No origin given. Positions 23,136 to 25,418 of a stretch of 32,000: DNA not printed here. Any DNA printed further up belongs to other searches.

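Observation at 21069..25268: Accessory operon resembling a complete clamp loader (DnaX-like, delta-like, delta-prime-like) in a defence-island setting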

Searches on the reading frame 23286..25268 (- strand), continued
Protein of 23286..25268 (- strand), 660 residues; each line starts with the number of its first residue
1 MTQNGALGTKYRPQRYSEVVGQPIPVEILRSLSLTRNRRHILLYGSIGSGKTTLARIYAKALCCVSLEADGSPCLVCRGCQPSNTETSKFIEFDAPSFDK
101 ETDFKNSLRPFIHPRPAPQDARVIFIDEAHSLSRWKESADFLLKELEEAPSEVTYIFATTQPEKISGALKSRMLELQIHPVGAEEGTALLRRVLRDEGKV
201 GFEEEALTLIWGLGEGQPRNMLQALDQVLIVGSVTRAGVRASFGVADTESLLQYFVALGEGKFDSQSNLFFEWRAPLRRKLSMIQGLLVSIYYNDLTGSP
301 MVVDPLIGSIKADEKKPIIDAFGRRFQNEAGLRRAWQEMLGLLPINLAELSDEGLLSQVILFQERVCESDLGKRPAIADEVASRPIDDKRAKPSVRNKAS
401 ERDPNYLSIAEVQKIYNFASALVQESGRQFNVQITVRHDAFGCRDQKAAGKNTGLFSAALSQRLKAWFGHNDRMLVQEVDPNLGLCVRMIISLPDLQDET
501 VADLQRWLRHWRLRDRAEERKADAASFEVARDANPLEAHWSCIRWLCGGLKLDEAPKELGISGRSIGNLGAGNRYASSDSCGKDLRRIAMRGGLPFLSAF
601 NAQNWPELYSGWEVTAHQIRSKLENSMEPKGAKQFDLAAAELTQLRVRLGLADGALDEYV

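Call 12: find_homologous_proteins(query=window:23286-25268:-, max_evalue=0.00001)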
Query window:23286-25268:- (660 aa): 654 proteins with E <= 0.00001 among 8000 candidates; the best 120 are listed.
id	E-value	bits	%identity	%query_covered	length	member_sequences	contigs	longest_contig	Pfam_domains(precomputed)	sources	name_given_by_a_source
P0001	0.0e+0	1499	100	100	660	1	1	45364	PF13173.13,PF00004.36,PF13401.13,PF05496.19,PF13177.13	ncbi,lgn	-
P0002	0.0e+0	1223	80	100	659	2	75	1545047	PF13173.13,PF00004.36,PF13401.13,PF05496.19,PF13177.13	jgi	jgi:DNA polymerase-3 subunit gamma/tau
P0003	6.8e-236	803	56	99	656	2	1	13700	PF13173.13,PF00004.36,PF13401.13,PF05496.19,PF13177.13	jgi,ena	-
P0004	5.0e-223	760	55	99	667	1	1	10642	PF00004.36,PF13401.13,PF13177.13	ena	-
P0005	8.9e-191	654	50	94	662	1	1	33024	PF00004.36,PF13401.13,PF05496.19,PF13177.13,PF13191.13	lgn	-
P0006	4.8e-162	559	45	94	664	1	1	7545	PF13173.13,PF00004.36,PF13401.13,PF05496.19,PF13177.13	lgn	-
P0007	9.7e-141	488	40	96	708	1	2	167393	PF00004.36,PF13401.13,PF13177.13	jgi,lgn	jgi:DNA polymerase III subunit gamma/tau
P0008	6.7e-136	472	42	94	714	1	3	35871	PF00004.36,PF13401.13,PF13177.13,PF13191.13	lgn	-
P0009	2.8e-135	470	59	58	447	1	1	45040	PF13173.13,PF00004.36,PF13401.13,PF05496.19,PF13177.13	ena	-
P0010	1.9e-133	464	41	97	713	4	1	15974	PF00004.36,PF13401.13,PF13177.13,PF13191.13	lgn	-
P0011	3.8e-133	463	40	99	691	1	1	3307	PF00004.36,PF13401.13,PF13177.13,PF13191.13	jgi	jgi:DNA polymerase III subunit gamma/tau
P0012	1.8e-131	458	41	97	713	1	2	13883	PF00004.36,PF13401.13,PF05496.19,PF13177.13,PF13191.13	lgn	-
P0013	2.2e-131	457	41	94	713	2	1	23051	PF00004.36,PF13401.13,PF13177.13,PF13191.13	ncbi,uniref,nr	ncbi:ATP-binding protein [Bradyrhizobium elkanii]|uniref:DNA polymerase III subunit n=1 Tax=Bradyrhi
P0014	2.4e-128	447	40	94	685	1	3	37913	PF00004.36,PF13177.13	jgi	-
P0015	1.2e-127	445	40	97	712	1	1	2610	PF05729.19,PF00004.36,PF13401.13,PF05496.19,PF13177.13,PF13191.13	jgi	jgi:DNA polymerase III subunit gamma/tau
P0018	4.6e-124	433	40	93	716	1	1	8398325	PF00004.36,PF13401.13,PF13177.13,PF13191.13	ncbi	ncbi:DNA polymerase-3 subunit gamma/tau [Bradyrhizobium sp. USDA 4461]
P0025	1.1e-118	415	38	93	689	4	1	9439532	PF13173.13,PF00004.36,PF13401.13,PF05496.19,PF13177.13,PF13191.13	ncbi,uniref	ncbi:AAA family ATPase [Bradyrhizobium japonicum]|uniref:AAA family ATPase n=1 Tax=Bradyrhizobium ja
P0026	1.9e-118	415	37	97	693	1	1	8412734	PF13173.13,PF00004.36,PF13401.13,PF05496.19,PF13177.13,PF13191.13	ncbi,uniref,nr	ncbi:AAA family ATPase [Bradyrhizobium sp. CB1015]|uniref:AAA family ATPase n=1 Tax=Bradyrhizobium s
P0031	1.8e-112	395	38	92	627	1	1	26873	PF00004.36,PF13401.13,PF05496.19,PF13177.13,PF07728.21,PF13191.13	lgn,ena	-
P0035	7.5e-35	138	27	97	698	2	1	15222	PF00004.36,PF13401.13,PF05496.19,PF13177.13,PF07728.21,PF03215.22,PF13191.13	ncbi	-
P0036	4.3e-31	126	34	45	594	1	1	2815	PF12169.14,PF13604.13,PF00004.36,PF13401.13,PF22608.3,PF05496.19,PF13177.13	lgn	-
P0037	2.2e-30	124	31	58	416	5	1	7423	PF13173.13,PF12169.14,PF00004.36,PF13401.13,PF22608.3,PF05496.19,PF13177.13,PF07728.21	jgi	-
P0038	2.7e-30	123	38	38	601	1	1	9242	PF12169.14,PF00004.36,PF13401.13,PF22608.3,PF05496.19,PF13177.13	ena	-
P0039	2.8e-30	123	37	39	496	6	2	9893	PF12169.14,PF13604.13,PF00004.36,PF13401.13,PF22608.3,PF05496.19,PF13177.13,PF13191.13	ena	-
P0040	4.3e-30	123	36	38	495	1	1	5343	PF12169.14,PF00004.36,PF13401.13,PF22608.3,PF05496.19,PF13177.13,PF07728.21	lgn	-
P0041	4.7e-30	123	37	39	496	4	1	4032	PF12169.14,PF13604.13,PF00004.36,PF13401.13,PF22608.3,PF05496.19,PF13177.13,PF13191.13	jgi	jgi:DNA polymerase III subunit gamma/tau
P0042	5.4e-30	122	40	38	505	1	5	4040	PF12169.14,PF00004.36,PF13401.13,PF22608.3,PF05496.19,PF13177.13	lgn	-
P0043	8.1e-30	122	37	39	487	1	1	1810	PF12169.14,PF13604.13,PF00004.36,PF13401.13,PF22608.3,PF05496.19,PF13177.13,PF04851.22,PF13191.13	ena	-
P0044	1.3e-29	121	36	39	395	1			PF12169.14,PF13604.13,PF00004.36,PF13401.13,PF22608.3,PF05496.19,PF13177.13,PF04851.22,PF13191.13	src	-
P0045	1.5e-29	121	36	45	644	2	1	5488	PF12169.14,PF00004.36,PF13401.13,PF22608.3,PF13177.13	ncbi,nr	ncbi:MAG: DNA polymerase III subunit gamma/tau [Desulfovibrio sp.]|nr:DNA polymerase III subunit gam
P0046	2.4e-29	120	36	39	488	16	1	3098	PF12169.14,PF13604.13,PF00004.36,PF13401.13,PF22608.3,PF05496.19,PF13177.13,PF04851.22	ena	-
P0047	4.8e-29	119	36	38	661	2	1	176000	PF12169.14,PF00004.36,PF13401.13,PF22608.3,PF05496.19,PF13177.13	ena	-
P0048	1.2e-28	118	37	39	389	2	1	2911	PF12169.14,PF13604.13,PF00004.36,PF13401.13,PF22608.3,PF05496.19,PF13177.13,PF04851.22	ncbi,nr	ncbi:MAG TPA: DNA polymerase III subunit gamma/tau, partial [Longimicrobium sp.]|nr:DNA polymerase I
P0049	1.6e-28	117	38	38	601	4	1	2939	PF12169.14,PF13604.13,PF00004.36,PF13401.13,PF22608.3,PF05496.19,PF13177.13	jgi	jgi:DNA polymerase III subunit gamma/tau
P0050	1.8e-28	117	35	39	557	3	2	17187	PF21694.3,PF12169.14,PF00004.36,PF22608.3,PF21960.3,PF13177.13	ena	-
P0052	2.4e-28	117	35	39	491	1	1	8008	PF12169.14,PF13604.13,PF00004.36,PF13401.13,PF22608.3,PF05496.19,PF13177.13,PF13191.13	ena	-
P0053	4.0e-28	116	37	39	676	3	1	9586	PF12169.14,PF13604.13,PF00004.36,PF13401.13,PF22608.3,PF05496.19,PF13177.13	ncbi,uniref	ncbi:MAG TPA: DNA polymerase III subunit gamma/tau [Longimicrobium sp.]|uniref:DNA polymerase III su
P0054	4.6e-28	116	37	39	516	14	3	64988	PF13173.13,PF12169.14,PF12170.14,PF13604.13,PF00004.36,PF13401.13,PF22608.3,PF05496.19,PF13177.13,PF07728.21,PF13191.13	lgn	-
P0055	4.7e-28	116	37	39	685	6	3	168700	PF12169.14,PF13604.13,PF00004.36,PF13401.13,PF22608.3,PF05496.19,PF13177.13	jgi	jgi:DNA polymerase-3 subunit gamma/tau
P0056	5.5e-28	116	32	51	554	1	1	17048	PF12169.14,PF00004.36,PF05887.17,PF13401.13,PF22608.3,PF05496.19,PF13177.13,PF13191.13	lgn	-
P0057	9.3e-28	115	38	38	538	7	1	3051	PF12169.14,PF00004.36,PF13401.13,PF22608.3,PF05496.19,PF13177.13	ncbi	ncbi:MAG: DNA polymerase III subunit gamma/tau [Desulfonatronovibrio sp.]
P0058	1.0e-27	115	37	38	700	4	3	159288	PF12169.14,PF00004.36,PF13401.13,PF22608.3,PF05496.19,PF13177.13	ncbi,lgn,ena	-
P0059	1.1e-27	115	35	39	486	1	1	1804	PF12169.14,PF13604.13,PF00004.36,PF13401.13,PF22608.3,PF05496.19,PF13177.13,PF04851.22,PF13191.13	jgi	jgi:DNA polymerase-3 subunit gamma/tau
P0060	1.9e-27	114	37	38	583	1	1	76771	PF12169.14,PF00004.36,PF13401.13,PF22608.3,PF05496.19,PF13177.13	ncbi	-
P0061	3.0e-27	113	34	39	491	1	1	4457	PF12169.14,PF13604.13,PF00004.36,PF13401.13,PF22608.3,PF05496.19,PF13177.13,PF04851.22,PF13191.13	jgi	jgi:DNA polymerase-3 subunit gamma/tau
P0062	3.1e-27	113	35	38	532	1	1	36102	PF12169.14,PF00004.36,PF22608.3,PF13177.13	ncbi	-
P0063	3.6e-27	113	37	39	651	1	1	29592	PF12169.14,PF00004.36,PF13401.13,PF22608.3,PF05496.19,PF13177.13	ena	-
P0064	3.7e-27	113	36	39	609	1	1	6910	PF12169.14,PF00004.36,PF13401.13,PF22608.3,PF05496.19,PF13177.13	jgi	jgi:DNA polymerase-3 subunit gamma/tau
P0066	4.1e-27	113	36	37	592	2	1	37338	PF12169.14,PF00004.36,PF13401.13,PF22608.3,PF05496.19,PF13177.13,PF07728.21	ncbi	-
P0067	4.4e-27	113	30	51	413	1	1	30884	PF13173.13,PF12169.14,PF16193.12,PF00004.36,PF13401.13,PF22608.3,PF05496.19,PF13177.13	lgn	-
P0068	5.3e-27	112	31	52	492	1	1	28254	PF12169.14,PF13604.13,PF00004.36,PF13401.13,PF22608.3,PF05496.19,PF13177.13,PF07728.21,PF04851.22,PF13191.13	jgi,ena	-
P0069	5.5e-27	112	37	38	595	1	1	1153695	PF12169.14,PF13604.13,PF00004.36,PF13401.13,PF22608.3,PF05496.19,PF13177.13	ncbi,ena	-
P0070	6.7e-27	112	36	40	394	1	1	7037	PF12169.14,PF00004.36,PF13401.13,PF22608.3,PF13177.13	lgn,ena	-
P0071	8.0e-27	112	36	39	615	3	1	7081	PF12169.14,PF00004.36,PF13401.13,PF22608.3,PF13177.13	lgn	-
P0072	8.2e-27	112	37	37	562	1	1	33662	PF12169.14,PF13604.13,PF00004.36,PF13401.13,PF22608.3,PF05496.19,PF13177.13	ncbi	-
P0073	8.6e-27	112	35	39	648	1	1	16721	PF12169.14,PF00004.36,PF13401.13,PF22608.3,PF05496.19,PF13177.13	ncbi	-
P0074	8.8e-27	112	34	40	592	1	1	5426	PF12169.14,PF00004.36,PF13401.13,PF22608.3,PF13177.13,PF07728.21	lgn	-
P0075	1.1e-26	111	33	38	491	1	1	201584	PF12169.14,PF00004.36,PF13401.13,PF22608.3,PF05496.19,PF13177.13,PF07728.21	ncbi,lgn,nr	ncbi:MAG: DNA polymerase III subunit gamma/tau [Chlamydiales bacterium]|nr:DNA polymerase III subuni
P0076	1.1e-26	111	37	38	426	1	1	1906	PF12169.14,PF00004.36,PF13401.13,PF22608.3,PF05496.19,PF13177.13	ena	-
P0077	1.3e-26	111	36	38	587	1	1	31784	PF12169.14,PF13604.13,PF00004.36,PF13401.13,PF22608.3,PF05496.19,PF13177.13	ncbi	ncbi:MAG TPA: DNA polymerase III subunit gamma/tau [Acidimicrobiia bacterium]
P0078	1.4e-26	111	36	38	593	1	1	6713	PF12169.14,PF13604.13,PF00004.36,PF13401.13,PF22608.3,PF05496.19,PF13177.13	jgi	-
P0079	1.5e-26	111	38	36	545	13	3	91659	PF12169.14,PF06068.20,PF13604.13,PF00004.36,PF13401.13,PF22608.3,PF05496.19,PF13177.13,PF07728.21,PF13191.13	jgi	jgi:DNA polymerase-3 subunit gamma/tau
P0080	1.6e-26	111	37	38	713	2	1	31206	PF12169.14,PF00004.36,PF13401.13,PF22608.3,PF13177.13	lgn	-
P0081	1.9e-26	111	34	39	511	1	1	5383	PF12169.14,PF13604.13,PF00004.36,PF13401.13,PF22608.3,PF05496.19,PF13177.13,PF04851.22,PF13191.13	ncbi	-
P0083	2.8e-26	110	34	45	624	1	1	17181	PF12169.14,PF00004.36,PF13401.13,PF22608.3,PF05496.19,PF13177.13,PF07728.21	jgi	jgi:DNA polymerase-3 subunit gamma/tau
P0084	3.1e-26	110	37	39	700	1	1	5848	PF12169.14,PF13604.13,PF00004.36,PF13401.13,PF22608.3,PF05496.19,PF13177.13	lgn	-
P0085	3.2e-26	110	35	39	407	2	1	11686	PF13173.13,PF12169.14,PF13604.13,PF00004.36,PF13401.13,PF22608.3,PF05496.19,PF13177.13,PF07728.21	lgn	-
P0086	3.2e-26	110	36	38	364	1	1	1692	PF13173.13,PF12169.14,PF00004.36,PF13401.13,PF22608.3,PF05496.19,PF13177.13,PF07728.21,PF13191.13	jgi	jgi:DNA polymerase-3 subunit gamma/tau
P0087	3.2e-26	110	34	39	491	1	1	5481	PF12169.14,PF13604.13,PF00004.36,PF13401.13,PF22608.3,PF05496.19,PF13177.13,PF04851.22,PF13191.13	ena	-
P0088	3.3e-26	110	35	38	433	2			PF12169.14,PF13604.13,PF00004.36,PF13401.13,PF22608.3,PF05496.19,PF13177.13,PF07728.21,PF13191.13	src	-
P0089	3.5e-26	110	37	38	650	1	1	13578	PF12169.14,PF13604.13,PF00004.36,PF13401.13,PF22608.3,PF05496.19,PF13177.13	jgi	-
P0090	3.6e-26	110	36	38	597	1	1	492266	PF12169.14,PF13604.13,PF00004.36,PF13401.13,PF22608.3,PF05496.19,PF13177.13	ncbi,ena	-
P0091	3.7e-26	110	36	38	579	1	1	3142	PF12169.14,PF13604.13,PF00004.36,PF13401.13,PF22608.3,PF05496.19,PF13177.13,PF07728.21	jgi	jgi:DNA polymerase-3 subunit gamma/tau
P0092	3.7e-26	110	37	38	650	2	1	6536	PF12169.14,PF13604.13,PF00004.36,PF13401.13,PF22608.3,PF05496.19,PF13177.13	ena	-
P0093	3.8e-26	110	36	38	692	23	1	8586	PF12169.14,PF00004.36,PF13401.13,PF22608.3,PF05496.19,PF13177.13,PF07728.21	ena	-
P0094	3.8e-26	110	37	38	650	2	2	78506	PF12169.14,PF13604.13,PF00004.36,PF13401.13,PF22608.3,PF05496.19,PF13177.13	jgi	jgi:DNA polymerase-3 subunit gamma/tau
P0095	3.8e-26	110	37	38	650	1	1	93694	PF12169.14,PF13604.13,PF00004.36,PF13401.13,PF22608.3,PF05496.19,PF13177.13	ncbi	-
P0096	3.9e-26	110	37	39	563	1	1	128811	PF12169.14,PF00004.36,PF13401.13,PF22608.3,PF05496.19,PF13177.13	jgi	jgi:DNA polymerase-3 subunit gamma/tau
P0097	4.5e-26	109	34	39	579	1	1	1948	PF12169.14,PF13604.13,PF00004.36,PF13401.13,PF22608.3,PF05496.19,PF13177.13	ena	-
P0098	4.8e-26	109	37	38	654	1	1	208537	PF12169.14,PF13604.13,PF00004.36,PF13401.13,PF22608.3,PF05496.19,PF13177.13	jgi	jgi:DNA polymerase-3 subunit gamma/tau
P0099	5.0e-26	109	34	44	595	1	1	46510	PF12169.14,PF00004.36,PF13401.13,PF22608.3,PF05496.19,PF13177.13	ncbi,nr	ncbi:MAG: DNA polymerase III subunit gamma/tau, partial [Gemmatimonadota bacterium]|nr:DNA polymeras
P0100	5.2e-26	109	37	38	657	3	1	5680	PF12169.14,PF13604.13,PF00004.36,PF13401.13,PF22608.3,PF05496.19,PF13177.13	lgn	-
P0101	5.3e-26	109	36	39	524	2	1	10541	PF12169.14,PF00004.36,PF13401.13,PF22608.3,PF05496.19,PF13177.13,PF07728.21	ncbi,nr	ncbi:MAG: DNA polymerase III subunit gamma/tau, partial [Desulfovibrionaceae bacterium]|nr:DNA polym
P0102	5.4e-26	109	36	38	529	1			PF12169.14,PF13604.13,PF00004.36,PF13401.13,PF22608.3,PF05496.19,PF13177.13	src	-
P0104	6.2e-26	109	37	36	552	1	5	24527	PF12169.14,PF06068.20,PF13604.13,PF00004.36,PF13401.13,PF22608.3,PF05496.19,PF13177.13,PF07728.21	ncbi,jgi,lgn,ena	ncbi:MAG: DNA polymerase III subunit gamma/tau [Thermodesulfobacteriaceae bacterium]|jgi:DNA polymer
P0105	7.5e-26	109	38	36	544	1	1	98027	PF12169.14,PF06068.20,PF00004.36,PF13401.13,PF22608.3,PF05496.19,PF13177.13,PF07728.21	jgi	-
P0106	7.6e-26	109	37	36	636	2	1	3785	PF12169.14,PF13604.13,PF00004.36,PF13401.13,PF22608.3,PF05496.19,PF13177.13,PF07728.21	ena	-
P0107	7.6e-26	109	37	36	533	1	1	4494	PF12169.14,PF13604.13,PF00004.36,PF13401.13,PF22608.3,PF05496.19,PF13177.13,PF07728.21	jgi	jgi:DNA polymerase-3 subunit gamma/tau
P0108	7.8e-26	109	33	39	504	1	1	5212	PF12169.14,PF13604.13,PF00004.36,PF13401.13,PF22608.3,PF05496.19,PF13177.13,PF13191.13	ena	-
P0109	7.9e-26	109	37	36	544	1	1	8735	PF12169.14,PF06068.20,PF13604.13,PF00004.36,PF13401.13,PF22608.3,PF21960.3,PF05496.19,PF13177.13,PF07728.21,PF13191.13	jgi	jgi:DNA polymerase-3 subunit gamma/tau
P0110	7.9e-26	109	40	29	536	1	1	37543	PF13173.13,PF12169.14,PF00004.36,PF13401.13,PF22608.3,PF05496.19,PF13177.13,PF07728.21,PF13191.13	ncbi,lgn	-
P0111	8.0e-26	109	35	45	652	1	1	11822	PF12169.14,PF00004.36,PF13401.13,PF22608.3,PF05496.19,PF13177.13,PF07728.21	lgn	-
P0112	8.1e-26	109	35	39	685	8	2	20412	PF12169.14,PF00004.36,PF13401.13,PF22608.3,PF05496.19,PF13177.13,PF07728.21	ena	-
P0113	8.1e-26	109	36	37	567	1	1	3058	PF12169.14,PF06068.20,PF13604.13,PF13245.13,PF00004.36,PF13401.13,PF22608.3,PF05496.19,PF13177.13,PF07728.21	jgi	jgi:DNA polymerase III subunit gamma/tau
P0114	8.2e-26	109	36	39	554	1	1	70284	PF13173.13,PF12169.14,PF13604.13,PF00004.36,PF13401.13,PF22608.3,PF05496.19,PF13177.13,PF07728.21,PF13191.13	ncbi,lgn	-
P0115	8.9e-26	108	37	36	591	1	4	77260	PF12169.14,PF13604.13,PF00004.36,PF13401.13,PF22608.3,PF13177.13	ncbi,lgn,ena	-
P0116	9.0e-26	108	37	36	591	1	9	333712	PF12169.14,PF13604.13,PF00004.36,PF13401.13,PF22608.3,PF13177.13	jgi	jgi:DNA polymerase-3 subunit gamma/tau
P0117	9.1e-26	108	32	41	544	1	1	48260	PF12169.14,PF00004.36,PF13401.13,PF20964.3,PF22608.3,PF05496.19,PF13177.13,PF07728.21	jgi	jgi:DNA polymerase III subunit gamma/tau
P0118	9.6e-26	108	37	38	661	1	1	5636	PF12169.14,PF13604.13,PF00004.36,PF13401.13,PF22608.3,PF05496.19,PF13177.13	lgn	-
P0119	1.0e-25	108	36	39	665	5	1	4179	PF12169.14,PF00004.36,PF13401.13,PF22608.3,PF05496.19,PF13177.13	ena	-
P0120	1.1e-25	108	31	40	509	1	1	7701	PF12169.14,PF06068.20,PF00004.36,PF13401.13,PF22608.3,PF05496.19,PF13177.13,PF07728.21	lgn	-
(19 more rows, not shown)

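Call 13: find_encoding_contigs(protein=P0001, flank=10000, max_places=3)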
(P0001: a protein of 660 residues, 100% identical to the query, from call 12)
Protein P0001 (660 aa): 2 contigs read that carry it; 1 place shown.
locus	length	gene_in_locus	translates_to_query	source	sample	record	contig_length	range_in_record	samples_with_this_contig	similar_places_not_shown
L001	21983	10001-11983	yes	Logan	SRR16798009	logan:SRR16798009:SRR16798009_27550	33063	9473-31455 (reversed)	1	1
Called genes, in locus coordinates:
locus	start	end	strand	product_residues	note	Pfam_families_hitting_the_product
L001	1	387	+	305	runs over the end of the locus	PF11453:DUF2950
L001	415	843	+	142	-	-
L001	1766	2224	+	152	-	-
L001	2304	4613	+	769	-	PF13175:AAA_15, PF13476:AAA_23 (faint), PF13304:AAA_21 (faint), PF13175:AAA_15, PF20469:OLD-like_TOPRIM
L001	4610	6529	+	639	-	PF00580:UvrD-helicase, PF13245:AAA_19, PF00580:UvrD-helicase (weak)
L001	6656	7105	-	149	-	-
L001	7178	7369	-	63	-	-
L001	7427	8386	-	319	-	PF20796:PDDEXK_13, PF22558:REase-ARP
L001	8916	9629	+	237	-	-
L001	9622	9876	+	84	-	-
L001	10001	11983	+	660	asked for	PF05496:RuvB_N (faint), PF00004:AAA, PF13173:AAA_14 (weak), PF13177:DNA_pol3_delta2, PF13401:AAA_22 (weak)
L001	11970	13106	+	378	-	-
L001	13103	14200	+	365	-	PF13177:DNA_pol3_delta2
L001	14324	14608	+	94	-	-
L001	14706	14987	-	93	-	-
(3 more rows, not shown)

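Call 14: find_encoding_contigs(protein=P0002, flank=10000, max_places=4)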
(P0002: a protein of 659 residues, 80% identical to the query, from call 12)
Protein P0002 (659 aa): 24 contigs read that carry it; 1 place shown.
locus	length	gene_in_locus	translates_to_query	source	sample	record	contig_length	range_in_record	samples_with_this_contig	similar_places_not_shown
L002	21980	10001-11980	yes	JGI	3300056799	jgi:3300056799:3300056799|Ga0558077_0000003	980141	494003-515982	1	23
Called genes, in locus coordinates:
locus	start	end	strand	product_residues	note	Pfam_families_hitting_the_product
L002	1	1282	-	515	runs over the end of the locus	PF13493:DUF4118, PF00512:HisKA, PF02518:HATPase_c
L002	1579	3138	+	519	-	PF20172:DUF6538, PF00589:Phage_integrase (weak)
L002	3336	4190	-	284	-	PF13276:HTH_21, PF00665:rve (weak), PF13683:rve_3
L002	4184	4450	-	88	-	PF01527:HTH_Tnp_1, PF13384:HTH_23 (weak)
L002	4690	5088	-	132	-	PF14373:Imm_superinfect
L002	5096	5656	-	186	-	PF14237:GYF_2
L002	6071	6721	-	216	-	PF00149:Metallophos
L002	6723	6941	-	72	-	-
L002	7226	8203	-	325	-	PF20796:PDDEXK_13, PF22558:REase-ARP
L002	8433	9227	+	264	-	-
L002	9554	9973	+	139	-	-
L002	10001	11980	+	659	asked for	PF05496:RuvB_N (faint), PF13177:DNA_pol3_delta2, PF00004:AAA, PF13173:AAA_14 (weak), PF13401:AAA_22 (weak)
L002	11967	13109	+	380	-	-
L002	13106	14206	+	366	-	PF13177:DNA_pol3_delta2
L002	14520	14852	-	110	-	PF02518:HATPase_c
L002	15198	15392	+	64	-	-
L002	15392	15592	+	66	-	-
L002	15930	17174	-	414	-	PF00239:Resolvase, PF07508:Recombinase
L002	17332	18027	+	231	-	PF14512:TM1586_NiRdase (faint), PF00881:Nitroreductase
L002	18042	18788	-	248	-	PF00089:Trypsin, PF13365:Trypsin_2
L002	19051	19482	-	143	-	PF06823:DUF1236 (weak)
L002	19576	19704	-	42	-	-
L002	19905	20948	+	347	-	PF08240:ADH_N, PF16912:Glu_dehyd_C, PF00107:ADH_zinc_N (faint)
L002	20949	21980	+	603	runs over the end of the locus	PF19291:TREH_N, PF00723:Glyco_hydro_15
